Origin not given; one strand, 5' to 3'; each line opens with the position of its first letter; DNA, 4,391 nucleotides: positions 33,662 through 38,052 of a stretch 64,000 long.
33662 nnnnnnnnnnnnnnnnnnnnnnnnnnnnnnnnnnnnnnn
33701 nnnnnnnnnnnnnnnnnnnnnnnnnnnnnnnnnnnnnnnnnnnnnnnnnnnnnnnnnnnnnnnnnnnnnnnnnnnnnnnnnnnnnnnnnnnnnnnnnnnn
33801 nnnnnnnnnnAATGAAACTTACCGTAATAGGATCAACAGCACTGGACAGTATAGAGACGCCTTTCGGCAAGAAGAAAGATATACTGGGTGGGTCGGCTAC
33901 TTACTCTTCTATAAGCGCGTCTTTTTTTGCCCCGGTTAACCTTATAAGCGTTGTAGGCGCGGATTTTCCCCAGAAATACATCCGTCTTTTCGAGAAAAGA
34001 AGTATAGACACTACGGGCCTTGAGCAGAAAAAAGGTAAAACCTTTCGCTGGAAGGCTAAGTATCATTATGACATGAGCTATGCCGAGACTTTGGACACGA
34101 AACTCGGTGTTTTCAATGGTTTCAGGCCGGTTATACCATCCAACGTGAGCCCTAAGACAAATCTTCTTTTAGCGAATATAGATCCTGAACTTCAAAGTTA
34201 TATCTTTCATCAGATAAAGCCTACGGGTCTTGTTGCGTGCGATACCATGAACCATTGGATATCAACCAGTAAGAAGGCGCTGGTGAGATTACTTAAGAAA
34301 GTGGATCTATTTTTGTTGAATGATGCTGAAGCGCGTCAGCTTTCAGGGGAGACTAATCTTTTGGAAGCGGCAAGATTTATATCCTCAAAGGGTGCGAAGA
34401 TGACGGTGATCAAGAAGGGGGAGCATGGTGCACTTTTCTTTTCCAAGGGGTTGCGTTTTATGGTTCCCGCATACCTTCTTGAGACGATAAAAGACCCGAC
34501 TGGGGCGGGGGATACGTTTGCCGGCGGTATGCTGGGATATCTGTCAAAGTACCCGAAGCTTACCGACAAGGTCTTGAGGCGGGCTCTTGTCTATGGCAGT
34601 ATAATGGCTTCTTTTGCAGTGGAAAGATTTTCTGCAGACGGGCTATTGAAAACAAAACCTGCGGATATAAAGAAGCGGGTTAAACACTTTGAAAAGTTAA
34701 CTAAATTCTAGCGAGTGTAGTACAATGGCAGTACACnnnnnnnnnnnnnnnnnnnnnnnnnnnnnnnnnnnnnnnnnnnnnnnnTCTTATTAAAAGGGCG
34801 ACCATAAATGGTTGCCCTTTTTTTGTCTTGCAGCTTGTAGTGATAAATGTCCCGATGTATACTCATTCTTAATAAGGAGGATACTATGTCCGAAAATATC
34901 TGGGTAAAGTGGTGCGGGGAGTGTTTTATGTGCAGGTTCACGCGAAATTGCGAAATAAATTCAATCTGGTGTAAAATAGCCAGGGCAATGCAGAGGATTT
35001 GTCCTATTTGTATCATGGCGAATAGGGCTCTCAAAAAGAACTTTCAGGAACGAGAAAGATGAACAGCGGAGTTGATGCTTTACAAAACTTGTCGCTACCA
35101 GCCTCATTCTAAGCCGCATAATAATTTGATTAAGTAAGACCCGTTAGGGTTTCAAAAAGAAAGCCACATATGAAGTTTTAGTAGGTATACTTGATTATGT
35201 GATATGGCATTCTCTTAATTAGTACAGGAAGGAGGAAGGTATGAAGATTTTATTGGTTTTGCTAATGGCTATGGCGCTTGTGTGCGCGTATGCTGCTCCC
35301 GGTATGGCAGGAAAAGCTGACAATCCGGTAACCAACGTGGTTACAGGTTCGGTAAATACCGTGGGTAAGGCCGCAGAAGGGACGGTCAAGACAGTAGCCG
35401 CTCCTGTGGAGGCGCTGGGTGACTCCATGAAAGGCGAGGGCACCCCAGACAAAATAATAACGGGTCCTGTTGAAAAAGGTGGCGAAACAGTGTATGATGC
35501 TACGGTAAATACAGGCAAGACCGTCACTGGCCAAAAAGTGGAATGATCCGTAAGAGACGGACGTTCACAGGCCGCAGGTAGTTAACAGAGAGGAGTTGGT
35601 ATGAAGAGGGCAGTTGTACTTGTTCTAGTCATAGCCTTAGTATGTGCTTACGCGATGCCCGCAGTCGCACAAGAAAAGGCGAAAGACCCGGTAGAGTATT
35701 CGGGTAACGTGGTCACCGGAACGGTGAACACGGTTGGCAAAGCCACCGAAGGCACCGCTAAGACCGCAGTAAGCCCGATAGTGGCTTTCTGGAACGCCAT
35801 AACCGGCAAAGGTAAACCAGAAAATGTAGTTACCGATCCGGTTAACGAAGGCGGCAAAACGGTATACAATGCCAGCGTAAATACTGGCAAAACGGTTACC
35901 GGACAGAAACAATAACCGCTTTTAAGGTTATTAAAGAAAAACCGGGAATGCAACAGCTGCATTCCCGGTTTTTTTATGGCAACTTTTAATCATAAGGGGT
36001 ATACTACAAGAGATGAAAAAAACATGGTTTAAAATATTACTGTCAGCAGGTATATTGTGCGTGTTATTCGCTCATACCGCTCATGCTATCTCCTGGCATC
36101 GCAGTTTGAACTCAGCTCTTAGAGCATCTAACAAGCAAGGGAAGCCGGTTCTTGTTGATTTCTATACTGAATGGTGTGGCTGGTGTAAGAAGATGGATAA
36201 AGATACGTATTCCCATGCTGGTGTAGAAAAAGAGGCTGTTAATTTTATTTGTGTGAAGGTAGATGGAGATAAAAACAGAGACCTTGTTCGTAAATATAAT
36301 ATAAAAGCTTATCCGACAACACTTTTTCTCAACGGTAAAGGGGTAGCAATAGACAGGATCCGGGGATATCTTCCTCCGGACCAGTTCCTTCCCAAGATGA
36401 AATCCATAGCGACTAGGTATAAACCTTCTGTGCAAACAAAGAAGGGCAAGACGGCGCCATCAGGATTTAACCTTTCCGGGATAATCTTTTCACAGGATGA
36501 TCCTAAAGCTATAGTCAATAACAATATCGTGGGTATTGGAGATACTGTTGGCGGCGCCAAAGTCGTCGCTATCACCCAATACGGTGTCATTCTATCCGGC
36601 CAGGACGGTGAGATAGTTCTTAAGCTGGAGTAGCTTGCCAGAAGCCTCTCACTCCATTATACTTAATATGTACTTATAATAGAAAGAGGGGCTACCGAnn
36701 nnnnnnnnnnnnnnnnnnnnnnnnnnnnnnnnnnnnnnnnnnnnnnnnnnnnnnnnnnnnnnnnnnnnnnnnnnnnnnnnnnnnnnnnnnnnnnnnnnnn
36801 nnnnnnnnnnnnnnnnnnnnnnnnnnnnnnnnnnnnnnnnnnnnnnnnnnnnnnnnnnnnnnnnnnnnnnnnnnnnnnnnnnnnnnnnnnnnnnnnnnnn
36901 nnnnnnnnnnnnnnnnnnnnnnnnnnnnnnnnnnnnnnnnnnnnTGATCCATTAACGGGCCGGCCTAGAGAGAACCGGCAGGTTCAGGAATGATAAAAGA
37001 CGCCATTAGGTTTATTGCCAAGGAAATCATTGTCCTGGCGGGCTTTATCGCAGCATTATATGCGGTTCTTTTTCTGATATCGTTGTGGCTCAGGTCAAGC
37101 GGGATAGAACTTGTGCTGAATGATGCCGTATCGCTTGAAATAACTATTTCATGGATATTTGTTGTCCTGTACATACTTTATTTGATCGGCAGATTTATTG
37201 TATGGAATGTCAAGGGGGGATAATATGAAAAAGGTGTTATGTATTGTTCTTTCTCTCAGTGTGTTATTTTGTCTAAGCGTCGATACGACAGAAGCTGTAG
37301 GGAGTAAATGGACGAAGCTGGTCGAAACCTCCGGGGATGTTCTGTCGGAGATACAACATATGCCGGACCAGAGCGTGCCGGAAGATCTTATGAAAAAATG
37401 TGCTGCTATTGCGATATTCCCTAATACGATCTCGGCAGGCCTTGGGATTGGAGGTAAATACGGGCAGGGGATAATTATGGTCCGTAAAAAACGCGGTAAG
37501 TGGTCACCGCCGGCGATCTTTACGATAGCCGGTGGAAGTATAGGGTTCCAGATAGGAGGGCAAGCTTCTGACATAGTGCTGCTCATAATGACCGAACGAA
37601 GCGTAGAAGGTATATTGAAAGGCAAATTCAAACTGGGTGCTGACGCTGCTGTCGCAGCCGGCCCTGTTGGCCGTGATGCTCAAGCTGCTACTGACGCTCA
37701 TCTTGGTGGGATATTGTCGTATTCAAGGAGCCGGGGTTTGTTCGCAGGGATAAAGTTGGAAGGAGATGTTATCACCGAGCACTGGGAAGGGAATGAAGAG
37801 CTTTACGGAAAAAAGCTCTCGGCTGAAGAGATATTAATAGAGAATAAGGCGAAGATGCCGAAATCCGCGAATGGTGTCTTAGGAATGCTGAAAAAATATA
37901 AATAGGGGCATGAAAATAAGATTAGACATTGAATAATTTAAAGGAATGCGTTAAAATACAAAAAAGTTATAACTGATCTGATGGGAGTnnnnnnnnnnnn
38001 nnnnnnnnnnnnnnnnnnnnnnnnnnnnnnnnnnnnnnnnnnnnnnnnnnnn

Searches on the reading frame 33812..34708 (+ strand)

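Call 40: search_protein_families(library=pfam, proteins=[window:33812-34708:+], max_evalue=0.001)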
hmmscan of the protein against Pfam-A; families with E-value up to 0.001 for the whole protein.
window:33812-34708:+ (299 aa): 1 family
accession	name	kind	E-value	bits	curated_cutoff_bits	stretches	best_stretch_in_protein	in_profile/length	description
PF00294.29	PfkB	-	1.8e-23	83.8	25.8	1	143-277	166-297/302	pfkB family carbohydrate kinase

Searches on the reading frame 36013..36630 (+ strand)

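Call 40: search_protein_families(library=pfam, proteins=[window:36013-36630:+], max_evalue=0.001)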
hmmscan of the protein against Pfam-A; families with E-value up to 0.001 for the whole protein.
window:36013-36630:+ (206 aa): 4 families
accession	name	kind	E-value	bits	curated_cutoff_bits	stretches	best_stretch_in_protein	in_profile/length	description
PF13098.12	Thioredoxin_2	-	3.2e-18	66.4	27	1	40-127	2-102/104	Thioredoxin-like domain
PF00085.26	Thioredoxin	-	3.9e-16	59.4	23.5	1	41-126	16-98/103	Thioredoxin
PF13899.12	Thioredoxin_7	-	2.5e-15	56.8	27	1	28-107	2-82/83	Thioredoxin-like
PF03190.21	Thioredox_DsbH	-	7e-12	46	27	1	18-96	12-91/163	Protein of unknown function, DUF255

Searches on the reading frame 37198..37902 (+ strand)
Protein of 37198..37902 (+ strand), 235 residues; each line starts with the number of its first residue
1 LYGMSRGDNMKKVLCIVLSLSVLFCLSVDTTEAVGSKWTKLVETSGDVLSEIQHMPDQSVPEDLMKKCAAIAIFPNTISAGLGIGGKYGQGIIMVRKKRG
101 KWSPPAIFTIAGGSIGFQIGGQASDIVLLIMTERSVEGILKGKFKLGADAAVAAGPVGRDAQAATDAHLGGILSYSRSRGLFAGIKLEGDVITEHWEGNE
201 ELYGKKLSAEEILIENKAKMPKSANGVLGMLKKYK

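Call 40: search_protein_families(library=pfam, proteins=[window:37198-37902:+], max_evalue=0.001)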
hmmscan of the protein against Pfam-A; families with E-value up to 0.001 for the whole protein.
window:37198-37902:+ (235 aa): 2 families
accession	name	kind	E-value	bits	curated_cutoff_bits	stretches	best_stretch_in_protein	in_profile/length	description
PF04366.17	Ysc84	-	6.3e-36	123.3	25.1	1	112-233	2-126/127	Las17-binding protein actin regulator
PF06577.17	EipA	-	5.4e-05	23.5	30.8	1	76-166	44-128/160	Envelope integrity protein A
